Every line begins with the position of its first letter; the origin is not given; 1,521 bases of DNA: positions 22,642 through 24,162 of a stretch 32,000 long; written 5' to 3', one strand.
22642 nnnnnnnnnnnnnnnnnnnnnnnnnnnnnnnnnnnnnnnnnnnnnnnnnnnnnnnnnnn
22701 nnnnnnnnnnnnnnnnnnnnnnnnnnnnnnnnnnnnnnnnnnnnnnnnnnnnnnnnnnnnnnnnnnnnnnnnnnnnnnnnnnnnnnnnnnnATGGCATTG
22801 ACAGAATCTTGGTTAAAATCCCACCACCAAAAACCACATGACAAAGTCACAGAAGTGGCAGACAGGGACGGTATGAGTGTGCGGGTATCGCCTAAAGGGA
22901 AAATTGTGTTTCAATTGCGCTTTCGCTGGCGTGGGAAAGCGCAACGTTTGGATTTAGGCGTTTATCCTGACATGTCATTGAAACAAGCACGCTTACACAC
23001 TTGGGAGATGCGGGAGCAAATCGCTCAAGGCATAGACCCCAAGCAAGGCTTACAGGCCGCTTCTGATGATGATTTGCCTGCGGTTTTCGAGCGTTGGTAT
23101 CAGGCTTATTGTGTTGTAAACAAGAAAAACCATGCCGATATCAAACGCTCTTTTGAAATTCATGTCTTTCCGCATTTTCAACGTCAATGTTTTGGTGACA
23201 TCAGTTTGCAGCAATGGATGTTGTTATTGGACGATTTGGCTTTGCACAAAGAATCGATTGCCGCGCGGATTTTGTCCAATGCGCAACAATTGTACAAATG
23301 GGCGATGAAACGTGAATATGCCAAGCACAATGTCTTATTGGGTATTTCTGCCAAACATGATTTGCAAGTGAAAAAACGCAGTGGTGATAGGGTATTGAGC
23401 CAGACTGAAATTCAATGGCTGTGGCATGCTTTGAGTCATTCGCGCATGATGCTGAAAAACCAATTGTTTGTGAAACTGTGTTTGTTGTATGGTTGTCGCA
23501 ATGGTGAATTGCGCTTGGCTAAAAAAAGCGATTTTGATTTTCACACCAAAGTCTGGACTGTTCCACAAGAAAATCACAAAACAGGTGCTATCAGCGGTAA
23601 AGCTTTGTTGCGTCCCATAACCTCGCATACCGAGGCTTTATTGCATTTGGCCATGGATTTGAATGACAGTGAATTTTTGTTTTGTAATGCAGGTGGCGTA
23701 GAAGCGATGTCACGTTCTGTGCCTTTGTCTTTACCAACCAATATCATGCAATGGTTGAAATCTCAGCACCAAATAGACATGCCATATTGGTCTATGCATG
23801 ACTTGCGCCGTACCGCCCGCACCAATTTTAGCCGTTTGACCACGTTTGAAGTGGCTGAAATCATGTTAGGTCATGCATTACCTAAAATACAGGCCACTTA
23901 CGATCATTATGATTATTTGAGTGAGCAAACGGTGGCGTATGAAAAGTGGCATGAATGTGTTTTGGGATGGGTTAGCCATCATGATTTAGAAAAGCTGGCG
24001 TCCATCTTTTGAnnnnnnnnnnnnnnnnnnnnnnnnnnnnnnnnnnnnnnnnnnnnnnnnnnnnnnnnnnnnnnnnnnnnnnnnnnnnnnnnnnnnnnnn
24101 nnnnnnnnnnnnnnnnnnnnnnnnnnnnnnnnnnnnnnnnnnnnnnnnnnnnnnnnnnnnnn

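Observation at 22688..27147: Integrase island flanked by an exact 10-bp direct repeat inside the prfC P-loop codons: a prfC-targeting element, possibly a tandem accretion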

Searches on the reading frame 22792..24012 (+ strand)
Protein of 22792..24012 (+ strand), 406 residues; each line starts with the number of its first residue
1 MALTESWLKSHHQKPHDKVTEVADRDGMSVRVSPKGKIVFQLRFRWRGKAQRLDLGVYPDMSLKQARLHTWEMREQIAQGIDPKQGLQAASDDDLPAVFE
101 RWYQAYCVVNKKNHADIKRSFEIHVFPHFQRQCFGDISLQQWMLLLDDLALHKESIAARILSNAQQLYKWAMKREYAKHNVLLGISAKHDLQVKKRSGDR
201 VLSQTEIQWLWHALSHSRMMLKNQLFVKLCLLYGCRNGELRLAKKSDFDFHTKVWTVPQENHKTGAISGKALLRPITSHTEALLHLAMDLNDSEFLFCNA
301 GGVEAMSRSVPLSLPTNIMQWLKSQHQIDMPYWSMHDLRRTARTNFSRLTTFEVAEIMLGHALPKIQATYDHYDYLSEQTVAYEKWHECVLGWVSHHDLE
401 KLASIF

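Call 7: search_protein_families(library=pfam, proteins=[window:22792-24012:+])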
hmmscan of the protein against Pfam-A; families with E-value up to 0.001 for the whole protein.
window:22792-24012:+ (406 aa): 3 families
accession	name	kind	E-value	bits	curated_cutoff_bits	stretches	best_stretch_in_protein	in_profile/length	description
PF13356.12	Arm-DNA-bind_3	-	3.6e-20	72.3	27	1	3-88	1-81/83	Arm DNA-binding domain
PF00589.27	Phage_integrase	-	1.4e-11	44.9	27.1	1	201-374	2-169/172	Phage integrase family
PF22022.2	Phage_int_M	-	5.6e-06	26.9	27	1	98-181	4-89/96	Phage integrase central domain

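Call 8: search_protein_families(library=ncbifam, proteins=[window:22792-24012:+])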
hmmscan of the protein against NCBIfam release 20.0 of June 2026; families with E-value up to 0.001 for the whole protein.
window:22792-24012:+ (406 aa): 4 families
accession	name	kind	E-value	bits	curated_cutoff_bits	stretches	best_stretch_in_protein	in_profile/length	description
NF007246.0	PRK09692.1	domain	4.4e-10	38.8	434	1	12-263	15-275/413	integrase domain-containing protein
TIGR02224.1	recomb_XerC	equivalog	3.8e-07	29.8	335.15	1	138-373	48-277/295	tyrosine recombinase XerC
TIGR02225.1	recomb_XerD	equivalog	2.2e-06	27.2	329.6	1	139-363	46-264/290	site-specific tyrosine recombinase XerD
NF040815.2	recomb_XerA_Arch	equivalog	1.8e-05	24.4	220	1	138-374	42-255/263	site-specific tyrosine recombinase/integron integrase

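Call 10: find_related_loci(query=window:22792-24012:+, collection=genome_contigs, flank=10000)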
Query window:22792-24012:+ (406 aa) in genome_contigs; peptide patterns used: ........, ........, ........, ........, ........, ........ (x = any residue, [..] = any of these).
15 stretches matched a pattern, but none encodes a relative of the query by tblastn (E <= 1e-3).

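Call 11: find_homologous_proteins(query=window:22792-24012:+)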
Query window:22792-24012:+ (406 aa): 1030 proteins with E <= 0.001 among 4018 candidates; the best 120 are listed.
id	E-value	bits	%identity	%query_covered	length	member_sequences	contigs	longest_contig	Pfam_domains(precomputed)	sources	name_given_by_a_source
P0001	1.0e-276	935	100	100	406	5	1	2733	PF22022.3,PF13356.13,PF00589.28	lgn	-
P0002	2.7e-145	503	55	98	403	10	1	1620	PF22022.3,PF13356.13,PF00589.28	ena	-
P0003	2.4e-140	486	57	96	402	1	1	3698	PF22022.3,PF13356.13,PF00589.28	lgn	-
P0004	4.7e-135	469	53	97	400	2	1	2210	PF22022.3,PF13356.13,PF00589.28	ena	-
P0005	2.9e-134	466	52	97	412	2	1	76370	PF22022.3,PF13356.13,PF00589.28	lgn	-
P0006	1.4e-133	464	54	97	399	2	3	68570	PF22022.3,PF13356.13,PF00589.28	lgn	-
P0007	2.2e-133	463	53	97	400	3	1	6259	PF22022.3,PF13356.13,PF00589.28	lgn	-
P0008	2.4e-131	457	53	97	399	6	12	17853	PF22022.3,PF13356.13,PF00589.28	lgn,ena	-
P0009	8.8e-131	455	54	95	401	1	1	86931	PF22022.3,PF13356.13,PF00589.28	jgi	-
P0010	1.6e-129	451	53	95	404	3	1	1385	PF22022.3,PF13356.13,PF00589.28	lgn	-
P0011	2.0e-129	450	52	95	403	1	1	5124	PF22022.3,PF13356.13,PF00589.28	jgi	-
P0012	4.1e-129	449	54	98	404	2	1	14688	PF22022.3,PF13356.13,PF00589.28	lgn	-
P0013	4.2e-129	449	53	95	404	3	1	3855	PF22022.3,PF13356.13,PF00589.28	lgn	-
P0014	4.6e-129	449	54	95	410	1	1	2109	PF22022.3,PF13356.13,PF00589.28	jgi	-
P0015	8.0e-129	448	55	95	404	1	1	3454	PF22022.3,PF13356.13,PF00589.28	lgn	-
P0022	2.6e-127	443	52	95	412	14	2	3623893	PF22022.3,PF13356.13,PF00589.28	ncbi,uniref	ncbi:tyrosine-type recombinase/integrase [Alcanivorax sp. IL3]|uniref:tyrosine-type recombinase/inte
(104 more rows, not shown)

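Call 12: find_encoding_contigs(protein=P0005, flank=6000, max_places=2)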
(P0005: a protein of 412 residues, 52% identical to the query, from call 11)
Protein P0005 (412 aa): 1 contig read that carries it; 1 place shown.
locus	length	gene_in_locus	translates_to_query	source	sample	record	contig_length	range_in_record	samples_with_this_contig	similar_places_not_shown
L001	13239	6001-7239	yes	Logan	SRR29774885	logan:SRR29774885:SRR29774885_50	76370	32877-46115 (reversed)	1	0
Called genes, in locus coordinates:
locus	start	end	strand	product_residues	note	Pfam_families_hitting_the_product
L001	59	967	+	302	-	PF04378:RsmJ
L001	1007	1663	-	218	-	PF03330:DPBB_1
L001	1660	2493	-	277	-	PF02219:MTHFR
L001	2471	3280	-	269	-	PF01728:FtsJ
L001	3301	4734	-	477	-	PF05221:AdoHcyase, PF00670:AdoHcyase_NAD, PF02826:2-Hacid_dh_C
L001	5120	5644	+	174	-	-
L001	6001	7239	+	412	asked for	PF13356:Arm-DNA-bind_3, PF22022:Phage_int_M, PF00589:Phage_integrase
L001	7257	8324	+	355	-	PF13391:HNH_2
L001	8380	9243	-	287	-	-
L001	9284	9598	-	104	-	-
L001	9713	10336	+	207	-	-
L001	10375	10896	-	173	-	-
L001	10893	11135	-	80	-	-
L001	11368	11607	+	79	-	-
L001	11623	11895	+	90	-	-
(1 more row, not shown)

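Call 13: find_encoding_contigs(protein=P0006, flank=6000, max_places=3)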
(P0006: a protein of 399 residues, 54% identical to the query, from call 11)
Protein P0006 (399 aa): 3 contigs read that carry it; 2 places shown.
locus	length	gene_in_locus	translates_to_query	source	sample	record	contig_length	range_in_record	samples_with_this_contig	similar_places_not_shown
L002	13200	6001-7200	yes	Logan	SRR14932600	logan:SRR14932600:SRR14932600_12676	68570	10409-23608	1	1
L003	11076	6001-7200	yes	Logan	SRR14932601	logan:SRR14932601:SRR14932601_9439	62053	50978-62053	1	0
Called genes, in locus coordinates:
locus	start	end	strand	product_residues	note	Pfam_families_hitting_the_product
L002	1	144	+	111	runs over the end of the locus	-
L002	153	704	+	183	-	PF00182:Glyco_hydro_19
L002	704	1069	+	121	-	PF16083:Phage_holin_3_3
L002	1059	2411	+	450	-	-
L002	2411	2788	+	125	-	-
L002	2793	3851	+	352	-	-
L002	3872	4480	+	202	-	-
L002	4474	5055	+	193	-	PF14301:DUF4376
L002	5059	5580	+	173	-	PF05708:Peptidase_C92 (weak)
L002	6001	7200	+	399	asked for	PF13356:Arm-DNA-bind_3, PF22022:Phage_int_M, PF00589:Phage_integrase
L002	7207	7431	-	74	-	PF13384:HTH_23 (weak)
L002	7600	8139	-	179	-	-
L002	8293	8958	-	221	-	-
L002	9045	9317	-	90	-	PF00216:Bac_DNA_binding, PF18291:HU-HIG (weak)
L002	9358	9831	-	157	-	-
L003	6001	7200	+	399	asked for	PF13356:Arm-DNA-bind_3, PF22022:Phage_int_M, PF00589:Phage_integrase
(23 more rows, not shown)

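Call 14: find_encoding_contigs(protein=P0022, flank=6000, max_places=2)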
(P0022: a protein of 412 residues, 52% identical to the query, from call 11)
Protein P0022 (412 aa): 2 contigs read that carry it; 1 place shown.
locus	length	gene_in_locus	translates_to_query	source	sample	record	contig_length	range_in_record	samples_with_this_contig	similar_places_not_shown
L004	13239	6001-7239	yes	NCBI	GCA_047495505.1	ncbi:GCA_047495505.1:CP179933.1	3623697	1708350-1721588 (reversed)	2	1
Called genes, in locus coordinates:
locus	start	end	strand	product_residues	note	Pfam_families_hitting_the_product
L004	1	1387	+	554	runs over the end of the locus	PF12158:DUF3592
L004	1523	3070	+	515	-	PF00682:HMGL-like, PF22617:HCS_D2, PF08502:LeuA_dimer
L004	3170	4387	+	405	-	PF08445:FR47 (faint), PF00583:Acetyltransf_1, PF13527:Acetyltransf_9 (weak), PF13673:Acetyltransf_10, PF13508:Acetyltransf_7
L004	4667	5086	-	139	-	-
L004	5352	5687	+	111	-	PF11196:DUF2834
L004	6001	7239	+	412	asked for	PF13356:Arm-DNA-bind_3, PF22022:Phage_int_M, PF00589:Phage_integrase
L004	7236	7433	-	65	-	-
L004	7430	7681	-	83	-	-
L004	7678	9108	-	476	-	PF00145:DNA_methylase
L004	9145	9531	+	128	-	-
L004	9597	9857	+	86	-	-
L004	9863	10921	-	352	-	PF07505:DUF5131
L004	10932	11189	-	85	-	-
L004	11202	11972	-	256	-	PF10065:DUF2303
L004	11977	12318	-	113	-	PF27127:YfdP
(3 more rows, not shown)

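Call 25: find_encoding_contigs(protein=window:22792-24012:+, flank=10000, max_places=10)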
Protein window:22792-24012:+ (406 aa): 4 contigs read that carry it; 4 places shown.
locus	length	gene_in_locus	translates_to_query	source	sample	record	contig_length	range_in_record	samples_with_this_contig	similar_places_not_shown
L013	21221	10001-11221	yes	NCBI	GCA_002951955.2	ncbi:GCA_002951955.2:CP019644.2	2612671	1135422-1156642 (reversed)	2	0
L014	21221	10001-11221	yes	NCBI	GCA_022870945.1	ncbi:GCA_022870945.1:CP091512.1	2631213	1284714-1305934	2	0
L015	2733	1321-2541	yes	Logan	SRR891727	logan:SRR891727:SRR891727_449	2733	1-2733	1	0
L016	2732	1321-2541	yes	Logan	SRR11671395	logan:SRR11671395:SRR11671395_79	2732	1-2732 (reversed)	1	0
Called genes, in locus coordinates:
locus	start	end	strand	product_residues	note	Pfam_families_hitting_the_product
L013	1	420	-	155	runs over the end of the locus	PF00300:His_Phos_1 (weak)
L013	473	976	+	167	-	PF04345:Chor_lyase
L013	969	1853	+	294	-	PF01040:UbiA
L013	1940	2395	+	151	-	PF00359:PTS_EIIA_2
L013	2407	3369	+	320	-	PF02603:Hpr_kinase_N, PF07475:Hpr_kinase_C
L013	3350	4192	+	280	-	PF03668:RapZ-like_N, PF22740:PapZ_C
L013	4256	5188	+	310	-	PF03193:RsgA_GTPase (faint), PF01926:MMR_HSR1, PF02421:FeoB_N (weak)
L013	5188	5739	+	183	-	PF04079:SMC_ScpB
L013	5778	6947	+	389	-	PF01479:S4, PF00849:PseudoU_synth_2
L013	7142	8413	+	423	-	PF01053:Cys_Met_Meta_PP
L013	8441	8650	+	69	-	-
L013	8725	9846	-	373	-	PF05958:tRNA_U5-meth_tr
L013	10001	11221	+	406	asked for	PF13356:Arm-DNA-bind_3, PF22022:Phage_int_M (weak), PF00589:Phage_integrase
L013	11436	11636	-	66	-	-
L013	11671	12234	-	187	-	PF00665:rve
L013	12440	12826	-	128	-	PF13936:HTH_38, PF13384:HTH_23 (weak)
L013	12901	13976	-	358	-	PF01527:HTH_Tnp_1, PF00665:rve, PF13683:rve_3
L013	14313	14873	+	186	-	PF02498:Bro-N, PF10549:ORF11CD3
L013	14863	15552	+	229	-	-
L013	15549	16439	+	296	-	-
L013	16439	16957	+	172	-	-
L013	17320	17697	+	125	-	-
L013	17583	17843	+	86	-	PF11860:Muramidase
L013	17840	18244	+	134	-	-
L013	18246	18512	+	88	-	-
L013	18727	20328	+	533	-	PF00009:GTP_EFTU, PF01926:MMR_HSR1 (weak), PF22042:EF-G_D2, PF03144:GTP_EFTU_D2, PF16658:RF3_C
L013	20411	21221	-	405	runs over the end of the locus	PF00375:SDF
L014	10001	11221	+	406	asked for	PF13356:Arm-DNA-bind_3, PF22022:Phage_int_M (weak), PF00589:Phage_integrase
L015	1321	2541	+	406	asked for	PF13356:Arm-DNA-bind_3, PF22022:Phage_int_M (weak), PF00589:Phage_integrase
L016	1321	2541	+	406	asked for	PF13356:Arm-DNA-bind_3, PF22022:Phage_int_M (weak), PF00589:Phage_integrase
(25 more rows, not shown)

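Call 39: find_related_loci(query=A3, collection=viral_contigs, flank=4000)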
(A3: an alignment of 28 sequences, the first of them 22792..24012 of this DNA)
Query A3 (406 aa) in viral_contigs; peptide patterns used: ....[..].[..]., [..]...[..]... (x = any residue, [..] = any of these).
600 stretches matched a pattern (row limit reached: there are more); 547 encode a relative of the query (tblastn E <= 1e-3); the best 80 are kept; 80 distinct loci.
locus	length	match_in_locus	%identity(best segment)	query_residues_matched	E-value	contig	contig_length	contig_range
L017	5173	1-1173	52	1-386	3e-132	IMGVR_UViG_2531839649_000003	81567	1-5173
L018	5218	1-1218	51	1-400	4e-132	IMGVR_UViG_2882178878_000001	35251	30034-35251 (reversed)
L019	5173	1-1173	51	1-386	1e-131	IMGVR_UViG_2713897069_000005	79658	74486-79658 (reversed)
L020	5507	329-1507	51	1-388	2e-131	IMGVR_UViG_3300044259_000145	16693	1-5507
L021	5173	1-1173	51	1-386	1e-131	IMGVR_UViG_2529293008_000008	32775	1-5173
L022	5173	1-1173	51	1-386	2e-131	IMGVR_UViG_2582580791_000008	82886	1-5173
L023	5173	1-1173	51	1-386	1e-131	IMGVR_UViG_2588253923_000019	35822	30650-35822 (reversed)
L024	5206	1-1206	52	1-395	6e-131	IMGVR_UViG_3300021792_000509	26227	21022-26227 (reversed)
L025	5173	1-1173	51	1-386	3e-130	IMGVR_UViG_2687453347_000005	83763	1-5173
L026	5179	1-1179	50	1-388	3e-129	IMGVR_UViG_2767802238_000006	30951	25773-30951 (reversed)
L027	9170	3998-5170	51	1-386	2e-129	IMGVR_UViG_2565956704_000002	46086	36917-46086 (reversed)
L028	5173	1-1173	50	1-386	7e-129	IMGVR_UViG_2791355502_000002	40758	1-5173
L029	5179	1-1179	50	1-388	1e-128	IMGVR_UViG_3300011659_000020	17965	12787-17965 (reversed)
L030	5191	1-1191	49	1-392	1e-128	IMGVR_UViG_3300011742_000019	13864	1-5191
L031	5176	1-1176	51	1-386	1e-127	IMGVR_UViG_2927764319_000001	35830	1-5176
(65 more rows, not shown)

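Call 45: search_protein_families(library=phrogs, proteins=[L013:14313-14873:+, L013:14863-15552:+, L013:15549-16439:+, L013:16439-16957:+, L013:17320-17697:+, L013:17583-17843:+, window:22792-24012:+], max_evalue=0.01)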
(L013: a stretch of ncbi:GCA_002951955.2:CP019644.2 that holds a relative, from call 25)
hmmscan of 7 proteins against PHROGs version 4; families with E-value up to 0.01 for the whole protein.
L013:14313-14873:+ (186 aa): 12 families
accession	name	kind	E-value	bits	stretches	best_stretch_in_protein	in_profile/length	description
phrog_5060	-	transcription regulation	2.9e-35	123.3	1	3-128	9-131/224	anti-repressor Ant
phrog_2127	-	transcription regulation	1.3e-33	118.1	1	2-114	4-121/313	anti-repressor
phrog_245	-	transcription regulation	2.9e-25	90.4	1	3-135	43-167/319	anti-repressor Ant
phrog_9976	-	transcription regulation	8.9e-22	78.8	1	1-122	1-110/188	anti-repressor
phrog_2593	-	transcription regulation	1.4e-21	78.4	1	2-158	23-174/255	anti-repressor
phrog_518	-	transcription regulation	1.6e-11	45.2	1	14-174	15-173/268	Rha-like transcriptional regulator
phrog_2379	-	transcription regulation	8.3e-10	39.7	1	18-130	16-138/187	anti-repressor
phrog_2011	-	transcription regulation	2e-08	35.3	1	5-104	8-104/275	anti-repressor Ant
phrog_463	-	transcription regulation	1.1e-07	32.7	1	13-107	16-102/250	anti-repressor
phrog_373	-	transcription regulation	8.6e-07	29.6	1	8-127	85-209/373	anti-repressor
phrog_130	-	transcription regulation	2.3e-05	24.6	1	2-102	159-250/480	anti-repressor Ant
phrog_23341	-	unknown function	0.0021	18.5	1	63-111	51-98/252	-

L013:14863-15552:+ (229 aa): 1 family
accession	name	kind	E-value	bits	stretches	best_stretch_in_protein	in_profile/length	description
phrog_4333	-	unknown function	2.8e-32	113.2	1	8-211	7-209/272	-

L013:15549-16439:+ (296 aa): 1 family
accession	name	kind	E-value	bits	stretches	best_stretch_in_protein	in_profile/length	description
phrog_1390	-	tail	5.7e-29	102.3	1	5-294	13-325/328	tail protein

L013:16439-16957:+ (172 aa): 2 families
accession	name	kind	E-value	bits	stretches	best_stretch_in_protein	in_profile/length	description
phrog_11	-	tail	3.4e-06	25.3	1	5-160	22-169/1960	baseplate spike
phrog_5911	-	tail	0.00015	19.3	1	32-119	20-98/3089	tail protein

L013:17320-17697:+ (125 aa): 0 families

L013:17583-17843:+ (86 aa): 2 families
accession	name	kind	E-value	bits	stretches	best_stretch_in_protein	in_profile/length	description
phrog_1224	-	head and packaging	2.1e-16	61.2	1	7-78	152-223/438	endolysin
phrog_2860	-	head and packaging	4.9e-06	27.5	1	9-76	80-147/189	endolysin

window:22792-24012:+ (406 aa): 6 families
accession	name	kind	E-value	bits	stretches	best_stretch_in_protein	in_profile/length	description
phrog_1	-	integration and excision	5.5e-60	205.3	1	1-394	91-455/611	integrase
phrog_3423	-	unknown function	5.1e-29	102.3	1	1-138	6-149/157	-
phrog_17497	-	unknown function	8.5e-22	78.6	1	305-402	30-128/133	-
phrog_216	-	integration and excision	9.3e-13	48.9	1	159-378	17-229/301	integrase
phrog_24775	-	unknown function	0.0018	19.4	1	331-390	26-86/101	-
phrog_4710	-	unknown function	0.0021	18.6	1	86-268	18-201/211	-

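Call 50: search_dna_similar(query=window:22792-24012:+, collection=phages, mode=protein, max_rows=30)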
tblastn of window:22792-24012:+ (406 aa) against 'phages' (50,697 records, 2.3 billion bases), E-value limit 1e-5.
Records with a match: 601; places in all: 609; records where one place covers at least 80% of the query: 461.
Best place of each record, by identity: <60% 601.
By first word of the organism name: Vibrio 116; Stx2a-converting 110; Escherichia 82; Klebsiella 37; Acinetobacter 35; Pseudomonas 35; Enterobacteria 28; Salmonella 28; Rhodobacter 23; Stx2c-converting 17; and 27 more.
By host as written in the record: - 259; Escherichia coli 38; Rhodobacter capsulatus YW1 23; Pseudomonas aeruginosa 20; Moraxella catarrhalis 16; Klebsiella pneumoniae 16; Acinetobacter baumannii 15; Vibrio anguillarum strain BA35 10; and 131 more.
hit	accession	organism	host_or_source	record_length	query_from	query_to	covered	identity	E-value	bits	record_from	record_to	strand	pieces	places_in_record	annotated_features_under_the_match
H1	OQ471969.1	Acinetobacter phage vB_AbaM_ABMM1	Acinetobacter baumannii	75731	1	386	95%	48.6%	5e-118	383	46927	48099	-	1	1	integrase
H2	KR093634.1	Moraxella phage Mcat10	Moraxella catarrhalis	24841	3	386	95%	46.8%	2e-105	347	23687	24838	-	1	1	integrase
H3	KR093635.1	Moraxella phage Mcat11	Moraxella catarrhalis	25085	3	386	95%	46.8%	2e-105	347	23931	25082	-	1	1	integrase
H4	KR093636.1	Moraxella phage Mcat12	Moraxella catarrhalis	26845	3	386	95%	46.5%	6e-107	351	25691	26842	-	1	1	integrase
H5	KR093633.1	Moraxella phage Mcat9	Moraxella catarrhalis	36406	1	386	95%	46.1%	1e-104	345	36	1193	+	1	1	integrase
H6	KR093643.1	Moraxella phage Mcat19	Moraxella catarrhalis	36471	1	386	95%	46.1%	4e-104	343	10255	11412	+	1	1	integrase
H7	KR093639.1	Moraxella phage Mcat15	Moraxella catarrhalis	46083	1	386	95%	46.1%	4e-104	343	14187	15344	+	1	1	integrase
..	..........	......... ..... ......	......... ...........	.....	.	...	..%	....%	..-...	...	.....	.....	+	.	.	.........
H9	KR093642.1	Moraxella phage Mcat18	Moraxella catarrhalis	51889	1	386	95%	46.1%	4e-104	343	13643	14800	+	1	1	integrase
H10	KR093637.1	Moraxella phage Mcat13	Moraxella catarrhalis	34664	3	386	95%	46.3%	6e-104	343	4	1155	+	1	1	integrase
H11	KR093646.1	Moraxella phage Mcat22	Moraxella catarrhalis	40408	3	386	95%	46.3%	6e-104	343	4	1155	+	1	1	integrase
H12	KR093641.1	Moraxella phage Mcat17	Moraxella catarrhalis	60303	1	386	95%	45.8%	6e-104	343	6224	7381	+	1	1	integrase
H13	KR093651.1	Moraxella phage Mcat27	Moraxella catarrhalis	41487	1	386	95%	45.8%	1e-103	342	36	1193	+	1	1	integrase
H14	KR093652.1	Moraxella phage Mcat28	Moraxella catarrhalis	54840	1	386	95%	45.5%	6e-103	340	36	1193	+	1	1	integrase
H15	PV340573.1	Escherichia phage PhiR63_1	Escherichia coli ECOR13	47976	1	399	98%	43.2%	1e-97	325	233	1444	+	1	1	integrase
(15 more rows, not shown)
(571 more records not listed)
